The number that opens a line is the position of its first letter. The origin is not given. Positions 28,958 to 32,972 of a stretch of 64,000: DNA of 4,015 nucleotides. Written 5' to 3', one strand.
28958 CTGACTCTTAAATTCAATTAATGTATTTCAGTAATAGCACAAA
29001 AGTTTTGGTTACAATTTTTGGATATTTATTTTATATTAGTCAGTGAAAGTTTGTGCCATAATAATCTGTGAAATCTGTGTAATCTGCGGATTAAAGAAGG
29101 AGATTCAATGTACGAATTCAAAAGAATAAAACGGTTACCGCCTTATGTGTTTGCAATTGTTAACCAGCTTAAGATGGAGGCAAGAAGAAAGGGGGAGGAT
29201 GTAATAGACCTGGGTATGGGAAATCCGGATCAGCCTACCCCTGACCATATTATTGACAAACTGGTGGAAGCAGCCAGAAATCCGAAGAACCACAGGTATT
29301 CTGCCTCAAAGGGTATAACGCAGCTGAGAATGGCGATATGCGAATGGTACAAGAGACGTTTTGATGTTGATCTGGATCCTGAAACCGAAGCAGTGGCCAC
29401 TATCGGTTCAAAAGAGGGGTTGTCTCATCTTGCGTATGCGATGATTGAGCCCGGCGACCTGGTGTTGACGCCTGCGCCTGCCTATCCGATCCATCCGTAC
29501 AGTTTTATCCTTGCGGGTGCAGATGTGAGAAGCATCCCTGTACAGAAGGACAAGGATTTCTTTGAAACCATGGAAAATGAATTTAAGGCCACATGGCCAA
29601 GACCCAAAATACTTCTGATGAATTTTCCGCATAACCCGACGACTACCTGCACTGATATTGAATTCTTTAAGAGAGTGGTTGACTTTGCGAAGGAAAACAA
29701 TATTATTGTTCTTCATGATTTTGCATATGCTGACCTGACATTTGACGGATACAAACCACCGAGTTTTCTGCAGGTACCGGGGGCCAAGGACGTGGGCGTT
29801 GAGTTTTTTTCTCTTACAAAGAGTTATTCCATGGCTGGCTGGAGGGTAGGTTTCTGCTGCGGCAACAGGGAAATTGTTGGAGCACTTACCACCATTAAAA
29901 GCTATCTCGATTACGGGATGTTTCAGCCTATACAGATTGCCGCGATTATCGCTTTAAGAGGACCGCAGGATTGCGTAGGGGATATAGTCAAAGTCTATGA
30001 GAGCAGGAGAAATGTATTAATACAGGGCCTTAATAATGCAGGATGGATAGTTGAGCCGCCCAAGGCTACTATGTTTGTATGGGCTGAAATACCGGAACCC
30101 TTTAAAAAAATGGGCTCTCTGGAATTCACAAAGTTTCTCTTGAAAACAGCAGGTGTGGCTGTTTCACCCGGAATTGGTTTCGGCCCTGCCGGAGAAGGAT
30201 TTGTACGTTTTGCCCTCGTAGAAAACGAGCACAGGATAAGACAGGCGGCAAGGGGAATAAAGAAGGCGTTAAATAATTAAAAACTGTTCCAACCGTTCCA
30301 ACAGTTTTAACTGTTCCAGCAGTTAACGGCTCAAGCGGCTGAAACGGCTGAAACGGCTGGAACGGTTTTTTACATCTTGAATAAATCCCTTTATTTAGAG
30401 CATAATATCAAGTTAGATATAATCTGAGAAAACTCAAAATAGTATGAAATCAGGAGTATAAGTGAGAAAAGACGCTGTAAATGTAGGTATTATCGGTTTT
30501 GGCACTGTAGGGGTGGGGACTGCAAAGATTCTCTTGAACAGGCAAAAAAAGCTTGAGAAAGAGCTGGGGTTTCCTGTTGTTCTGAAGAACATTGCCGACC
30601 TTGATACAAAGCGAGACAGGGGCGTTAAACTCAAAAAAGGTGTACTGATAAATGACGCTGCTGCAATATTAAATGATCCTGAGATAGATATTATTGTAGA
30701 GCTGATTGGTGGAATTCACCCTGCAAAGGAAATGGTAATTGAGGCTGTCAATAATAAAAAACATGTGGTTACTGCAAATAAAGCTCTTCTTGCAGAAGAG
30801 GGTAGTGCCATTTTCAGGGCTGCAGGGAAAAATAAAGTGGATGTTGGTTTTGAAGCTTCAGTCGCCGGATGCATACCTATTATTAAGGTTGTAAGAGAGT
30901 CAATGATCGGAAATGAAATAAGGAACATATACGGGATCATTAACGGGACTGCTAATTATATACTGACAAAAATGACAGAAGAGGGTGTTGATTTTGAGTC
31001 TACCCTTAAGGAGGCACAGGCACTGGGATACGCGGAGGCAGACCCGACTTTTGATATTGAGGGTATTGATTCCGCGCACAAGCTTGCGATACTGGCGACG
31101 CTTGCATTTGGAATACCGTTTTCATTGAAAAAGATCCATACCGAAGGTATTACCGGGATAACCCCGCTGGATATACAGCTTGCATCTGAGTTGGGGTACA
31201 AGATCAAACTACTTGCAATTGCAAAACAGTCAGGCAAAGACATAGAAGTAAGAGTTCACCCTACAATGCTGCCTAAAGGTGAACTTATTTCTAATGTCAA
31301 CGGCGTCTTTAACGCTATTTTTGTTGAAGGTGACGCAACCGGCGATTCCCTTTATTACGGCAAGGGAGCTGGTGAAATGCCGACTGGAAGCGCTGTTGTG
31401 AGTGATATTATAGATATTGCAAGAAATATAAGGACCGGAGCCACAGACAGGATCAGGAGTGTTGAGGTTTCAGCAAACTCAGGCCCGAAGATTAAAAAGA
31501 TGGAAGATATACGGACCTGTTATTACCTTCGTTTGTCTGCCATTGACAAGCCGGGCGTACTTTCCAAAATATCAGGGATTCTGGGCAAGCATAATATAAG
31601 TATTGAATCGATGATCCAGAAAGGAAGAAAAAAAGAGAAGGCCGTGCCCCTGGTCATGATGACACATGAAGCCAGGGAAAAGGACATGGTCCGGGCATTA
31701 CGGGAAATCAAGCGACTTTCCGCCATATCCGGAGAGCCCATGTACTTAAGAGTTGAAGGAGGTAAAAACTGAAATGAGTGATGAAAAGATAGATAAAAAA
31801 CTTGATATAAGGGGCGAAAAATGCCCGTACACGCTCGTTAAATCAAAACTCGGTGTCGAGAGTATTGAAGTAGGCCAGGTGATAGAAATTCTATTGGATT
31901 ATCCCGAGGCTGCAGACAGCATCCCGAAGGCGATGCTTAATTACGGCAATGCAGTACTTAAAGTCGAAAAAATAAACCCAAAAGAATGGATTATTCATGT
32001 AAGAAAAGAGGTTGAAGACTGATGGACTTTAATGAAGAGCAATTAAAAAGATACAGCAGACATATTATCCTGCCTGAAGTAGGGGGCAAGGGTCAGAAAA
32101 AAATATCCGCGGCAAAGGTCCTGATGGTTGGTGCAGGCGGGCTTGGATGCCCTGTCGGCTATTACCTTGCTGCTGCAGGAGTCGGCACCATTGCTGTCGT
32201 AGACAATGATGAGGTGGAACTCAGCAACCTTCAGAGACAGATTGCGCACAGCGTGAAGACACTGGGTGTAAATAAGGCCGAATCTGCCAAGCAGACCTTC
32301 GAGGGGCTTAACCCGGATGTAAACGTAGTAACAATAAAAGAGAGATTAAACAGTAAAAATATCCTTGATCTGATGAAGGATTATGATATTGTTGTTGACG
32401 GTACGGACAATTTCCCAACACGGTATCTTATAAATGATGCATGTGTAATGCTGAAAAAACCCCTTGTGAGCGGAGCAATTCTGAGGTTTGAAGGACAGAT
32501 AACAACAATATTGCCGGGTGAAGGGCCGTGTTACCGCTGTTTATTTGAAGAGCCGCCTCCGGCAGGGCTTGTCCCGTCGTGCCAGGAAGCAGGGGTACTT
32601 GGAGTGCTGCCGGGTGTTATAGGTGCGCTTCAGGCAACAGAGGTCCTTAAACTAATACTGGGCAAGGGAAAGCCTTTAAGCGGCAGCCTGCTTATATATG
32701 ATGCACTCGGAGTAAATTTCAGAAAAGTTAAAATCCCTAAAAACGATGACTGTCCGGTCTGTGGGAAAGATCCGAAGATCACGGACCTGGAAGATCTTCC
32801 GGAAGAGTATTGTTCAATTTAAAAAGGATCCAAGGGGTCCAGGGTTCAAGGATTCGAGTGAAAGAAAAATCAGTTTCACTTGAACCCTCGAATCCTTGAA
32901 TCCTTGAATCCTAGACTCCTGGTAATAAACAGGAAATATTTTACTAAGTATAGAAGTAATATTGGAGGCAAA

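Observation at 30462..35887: hom-tusA-thiF/moeB-[Zn-ribbon ThrC paralog]-[ThiS-like carrier]-NIL-thrC: candidate protein-thiocarboxylate-dependent homocysteine synthesis from O-phosphohomoserine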

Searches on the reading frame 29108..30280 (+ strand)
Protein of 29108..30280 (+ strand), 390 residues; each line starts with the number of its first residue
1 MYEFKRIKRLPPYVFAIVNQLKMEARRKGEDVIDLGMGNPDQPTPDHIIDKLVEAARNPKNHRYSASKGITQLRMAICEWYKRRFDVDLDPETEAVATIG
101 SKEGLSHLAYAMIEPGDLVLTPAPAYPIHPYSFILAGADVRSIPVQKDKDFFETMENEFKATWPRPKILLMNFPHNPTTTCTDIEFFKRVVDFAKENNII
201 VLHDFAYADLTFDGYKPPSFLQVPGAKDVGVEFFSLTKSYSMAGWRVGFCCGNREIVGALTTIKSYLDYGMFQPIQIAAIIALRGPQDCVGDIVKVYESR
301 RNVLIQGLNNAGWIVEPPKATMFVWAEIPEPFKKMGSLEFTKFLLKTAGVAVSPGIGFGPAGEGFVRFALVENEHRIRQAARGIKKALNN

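Call 3: search_protein_families(library=pfam, proteins=[window:29108-30280:+], max_evalue=0.01)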
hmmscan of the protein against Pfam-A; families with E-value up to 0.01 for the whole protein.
window:29108-30280:+ (390 aa): 1 family
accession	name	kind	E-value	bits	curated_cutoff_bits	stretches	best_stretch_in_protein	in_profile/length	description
PF00155.27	Aminotran_1_2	-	4.3e-57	194.4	19.7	1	31-382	2-359/361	Aminotransferase class I and II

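Call 4: search_protein_families(library=ncbifam, proteins=[window:29108-30280:+], max_evalue=0.01)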
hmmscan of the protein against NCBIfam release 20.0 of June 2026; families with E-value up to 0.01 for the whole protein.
window:29108-30280:+ (390 aa): 69 families (the best 25 are shown)
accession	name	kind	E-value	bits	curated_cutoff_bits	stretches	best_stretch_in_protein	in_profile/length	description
NF006033.0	PRK08175.1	equivalog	5.3e-194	644.8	647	1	3-388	9-394/407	alanine transaminase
NF006604.0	PRK09148.1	equivalog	1.1e-176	587.8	648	1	2-389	3-390/406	LL-diaminopimelate aminotransferase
NF006387.0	PRK08636.1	equivalog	9.9e-175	581.3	675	1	3-389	6-399/403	LL-diaminopimelate aminotransferase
NF006756.0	PRK09276.1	subfamily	5.2e-147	489.8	507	1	4-386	5-384/387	LL-diaminopimelate aminotransferase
TIGR03540.1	DapC_direct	equivalog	5.3e-143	476.5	593.25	1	5-386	4-382/383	LL-diaminopimelate aminotransferase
NF004611.0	PRK05942.1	equivalog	7.5e-130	433.4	628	1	5-387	10-389/394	aspartate aminotransferase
NF005815.0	PRK07681.1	equivalog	2.4e-121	405.5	545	1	5-386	7-384/399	LL-diaminopimelate aminotransferase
NF005977.0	PRK08068.1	subfamily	1e-119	400.3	494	1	5-386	7-385/391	transaminase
NF005613.0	PRK07366.1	equivalog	2.1e-118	395.8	486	1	5-388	5-388/391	LL-diaminopimelate aminotransferase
NF004937.0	PRK06290.1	equivalog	2.6e-86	289.9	585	1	13-369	25-381/410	LL-diaminopimelate aminotransferase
NF041364.1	GntC_guanitoxin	equivalog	1.3e-79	267.7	415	1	33-383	1-352/356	guanitoxin biosynthesis PLP-dependent (S)-gamma-hydroxy-L-arginine cyclodehydratase GntC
NF005855.0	PRK07777.1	equivalog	5.4e-65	220.2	553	1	7-386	7-386/391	pyridoxal phosphate-dependent aminotransferase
TIGR03537.1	DapC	equivalog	5.5e-63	213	453.6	1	32-382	2-345/350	succinyldiaminopimelate transaminase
NF006229.0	PRK08361.1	equivalog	1.3e-58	198.8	624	1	23-389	26-389/391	aspartate aminotransferase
NF041091.1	asp_aminotase_Arch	equivalog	2.2e-57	194.6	550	1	6-386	3-373/376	aspartate aminotransferase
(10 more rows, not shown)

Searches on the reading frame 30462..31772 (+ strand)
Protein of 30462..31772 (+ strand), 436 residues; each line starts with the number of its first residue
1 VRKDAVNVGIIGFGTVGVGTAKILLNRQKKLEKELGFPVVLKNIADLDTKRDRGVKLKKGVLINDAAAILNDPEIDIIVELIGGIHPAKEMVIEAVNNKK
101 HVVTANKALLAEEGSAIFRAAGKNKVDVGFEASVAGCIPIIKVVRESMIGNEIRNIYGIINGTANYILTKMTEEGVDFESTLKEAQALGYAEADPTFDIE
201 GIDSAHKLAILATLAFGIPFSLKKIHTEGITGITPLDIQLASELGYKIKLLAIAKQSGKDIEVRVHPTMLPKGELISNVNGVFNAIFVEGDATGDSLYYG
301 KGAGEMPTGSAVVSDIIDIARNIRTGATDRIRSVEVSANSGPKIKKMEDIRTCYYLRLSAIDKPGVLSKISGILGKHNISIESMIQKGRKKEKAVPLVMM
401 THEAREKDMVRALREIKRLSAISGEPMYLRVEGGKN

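Call 3: search_protein_families(library=pfam, proteins=[window:30462-31772:+], max_evalue=0.01)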
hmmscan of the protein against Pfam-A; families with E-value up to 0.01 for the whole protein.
window:30462-31772:+ (436 aa): 6 families
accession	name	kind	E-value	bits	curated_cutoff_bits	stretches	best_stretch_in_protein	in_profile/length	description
PF00742.24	Homoserine_dh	-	4.6e-66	222.4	22.9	1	139-317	1-173/173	Homoserine dehydrogenase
PF03447.22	NAD_binding_3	-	3.8e-18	66.7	24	1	12-130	1-115/116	Homoserine dehydrogenase, NAD binding domain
PF01842.31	ACT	-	2.5e-13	49.9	27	1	354-419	1-64/66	ACT domain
PF22629.2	ACT_AHAS_ss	-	4.1e-06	27.3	27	1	359-420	4-63/67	AHAS small subunit-like ACT domain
PF01408.29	GFO_IDH_MocA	-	0.00076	20.6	24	1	6-104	1-91/120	Oxidoreductase family, NAD-binding Rossmann fold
PF13291.12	ACT_4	-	0.006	17.7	27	0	356-395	9-48/80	ACT domain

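Call 4: search_protein_families(library=ncbifam, proteins=[window:30462-31772:+], max_evalue=0.01)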
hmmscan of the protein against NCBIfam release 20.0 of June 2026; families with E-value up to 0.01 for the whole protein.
window:30462-31772:+ (436 aa): 11 families
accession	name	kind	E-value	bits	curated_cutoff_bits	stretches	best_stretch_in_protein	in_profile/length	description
NF004976.0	PRK06349.1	subfamily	1.2e-165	551.9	205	1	4-433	3-428/430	homoserine dehydrogenase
NF004912.0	PRK06270.1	equivalog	6.8e-82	275.6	373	1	6-323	4-340/343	homoserine dehydrogenase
NF006235.0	PRK08374.1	equivalog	2.7e-50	171.4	451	1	6-323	3-332/336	homoserine dehydrogenase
NF005290.0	PRK06813.1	equivalog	2.3e-42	145.2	286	1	86-322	102-339/346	homoserine dehydrogenase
NF005002.0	PRK06392.1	equivalog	4.2e-28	98.2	296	1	6-232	4-244/329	homoserine dehydrogenase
NF006959.0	PRK09436.1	equivalog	1.5e-19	69.6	726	1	4-230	464-704/819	bifunctional aspartate kinase/homoserine dehydrogenase I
NF007003.0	PRK09466.1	subfamily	2e-12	46.4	582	1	91-226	557-694/810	bifunctional aspartate kinase/homoserine dehydrogenase II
TIGR01327.1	PGDH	equivalog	1.5e-06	27.3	454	1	354-421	452-519/525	phosphoglycerate dehydrogenase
NF005106.0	PRK06545.1-4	equivalog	0.00023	20.6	569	1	315-384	253-325/363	prephenate dehydrogenase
NF006352.0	PRK08577.1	equivalog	0.00082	19.4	140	1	353-383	56-86/136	hypothetical protein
NF053754.1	TrpY_fam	subfamily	0.0014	18.7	180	1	361-420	102-161/163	TrpY family transcription regulator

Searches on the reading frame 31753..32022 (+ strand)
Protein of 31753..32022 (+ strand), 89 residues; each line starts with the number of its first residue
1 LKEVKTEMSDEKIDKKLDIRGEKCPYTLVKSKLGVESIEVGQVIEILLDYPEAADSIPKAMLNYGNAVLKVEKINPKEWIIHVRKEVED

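Call 3: search_protein_families(library=pfam, proteins=[window:31753-32022:+], max_evalue=0.01)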
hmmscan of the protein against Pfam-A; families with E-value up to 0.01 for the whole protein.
window:31753-32022:+ (89 aa): 1 family
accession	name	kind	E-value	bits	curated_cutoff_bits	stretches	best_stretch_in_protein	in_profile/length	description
PF01206.22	TusA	-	6.2e-18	64.9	28.6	1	15-85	1-70/70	Sulfurtransferase TusA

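Call 4: search_protein_families(library=ncbifam, proteins=[window:31753-32022:+], max_evalue=0.01)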
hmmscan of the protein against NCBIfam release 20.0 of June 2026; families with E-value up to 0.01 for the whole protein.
window:31753-32022:+ (89 aa): 4 families
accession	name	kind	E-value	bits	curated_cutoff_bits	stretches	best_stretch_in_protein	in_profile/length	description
NF008242.0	PRK11018.1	equivalog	7.5e-14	51.2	79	1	9-76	3-70/78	sulfurtransferase-like selenium metabolism protein YedF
NF041048.1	TusA_like_YeeD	exception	4.3e-07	29.5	147.5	1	15-85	2-72/72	thiosulfate utilization sulfurtransferase TsuB/YeeD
TIGR03527.1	selenium_YedF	equivalog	0.00028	20.8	110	1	17-86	1-69/194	sulfurtransferase-like selenium metabolism protein YedF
NF001423.0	PRK00299.1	equivalog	0.00074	19.3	78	1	11-69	6-64/82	sulfurtransferase TusA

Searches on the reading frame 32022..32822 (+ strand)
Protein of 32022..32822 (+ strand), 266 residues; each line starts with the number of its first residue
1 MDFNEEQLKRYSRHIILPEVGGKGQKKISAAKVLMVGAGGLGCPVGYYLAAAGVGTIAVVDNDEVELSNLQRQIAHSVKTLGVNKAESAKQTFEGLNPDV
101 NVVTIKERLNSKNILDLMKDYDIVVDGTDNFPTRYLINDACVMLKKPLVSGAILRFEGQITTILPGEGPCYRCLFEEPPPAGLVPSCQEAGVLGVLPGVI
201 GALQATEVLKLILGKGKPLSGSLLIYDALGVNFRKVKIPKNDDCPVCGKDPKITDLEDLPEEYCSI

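Call 3: search_protein_families(library=pfam, proteins=[window:32022-32822:+], max_evalue=0.01)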
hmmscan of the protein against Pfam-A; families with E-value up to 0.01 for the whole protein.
window:32022-32822:+ (266 aa): 5 families
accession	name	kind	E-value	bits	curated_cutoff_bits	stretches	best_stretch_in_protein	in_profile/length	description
PF00899.27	ThiF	-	2e-87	292.7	28.1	1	11-246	1-238/238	ThiF family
PF02558.23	ApbA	-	0.00074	19.6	22.2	1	34-107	2-76/150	Ketopantoate reductase PanE/ApbA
PF03721.20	UDPG_MGDP_dh_N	-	0.0026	17.8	27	0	32-75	2-44/187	UDP-glucose/GDP-mannose dehydrogenase family, NAD binding domain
PF03435.24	Sacchrp_dh_NADP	-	0.0046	17.7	25.1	0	33-150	1-97/129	Saccharopine dehydrogenase NADP binding domain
PF01488.26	Shikimate_DH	-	0.0082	16.7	24.3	0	26-85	8-68/138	Shikimate / quinate 5-dehydrogenase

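Call 4: search_protein_families(library=ncbifam, proteins=[window:32022-32822:+], max_evalue=0.01)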
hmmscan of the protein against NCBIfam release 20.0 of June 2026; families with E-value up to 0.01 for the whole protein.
window:32022-32822:+ (266 aa): 30 families (the best 25 are shown)
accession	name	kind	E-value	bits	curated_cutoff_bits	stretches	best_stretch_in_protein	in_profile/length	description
NF006444.0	PRK08762.1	equivalog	1e-120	402.9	449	1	4-260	121-380/387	molybdopterin-synthase adenylyltransferase MoeB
NF047750.1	SAMPActivE1UbaA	equivalog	2.3e-105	351.8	450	1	2-259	4-259/270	SAMP-activating enzyme E1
NF005646.0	PRK07411.1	equivalog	7.9e-102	341.3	633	1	2-258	10-260/390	molybdopterin-synthase adenylyltransferase MoeB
NF005902.0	PRK07878.1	equivalog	2.1e-97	326.5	647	1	4-265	16-274/392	adenylyltransferase/sulfurtransferase MoeZ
NF004281.0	PRK05690.1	subfamily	2.1e-94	315.4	266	1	3-248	5-249/250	molybdopterin-synthase adenylyltransferase MoeB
TIGR02356.1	adenyl_thiF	equivalog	3.9e-78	261.5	275.25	1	10-212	1-203/203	thiazole biosynthesis adenylyltransferase ThiF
TIGR02355.1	moeB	equivalog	1.1e-74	250.9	376.55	1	8-247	2-240/240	molybdopterin-synthase adenylyltransferase MoeB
NF004111.0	PRK05600.1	equivalog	3.2e-66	223.9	437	1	3-240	14-254/371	ThiF family adenylyltransferase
NF006204.0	PRK08328.1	equivalog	3.1e-57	193.8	339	1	4-233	3-226/231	hypothetical protein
NF009123.0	PRK12475.1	subfamily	6.6e-52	176.8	510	1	9-252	3-248/338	MoeB/ThiF family adenylyltransferase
NF006395.0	PRK08644.1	equivalog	2.8e-28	99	159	1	21-150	21-151/215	sulfur carrier protein ThiS adenylyltransferase ThiF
TIGR02354.1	thiF_fam2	equivalog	3.1e-22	79.5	152.2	1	25-142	16-132/200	thiamine biosynthesis protein ThiF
NF006077.0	PRK08223.1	equivalog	2.3e-20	72.7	266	1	22-161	20-161/296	hypothetical protein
TIGR01408.1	Ube1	subfamily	1.1e-19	69.7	750.05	1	19-187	408-583/1008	ubiquitin-activating enzyme E1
NF011696.0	PRK15116.1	equivalog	5.8e-16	59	304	1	21-151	21-152/268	tRNA cyclic N6-threonylcarbamoyladenosine(37) synthase TcdA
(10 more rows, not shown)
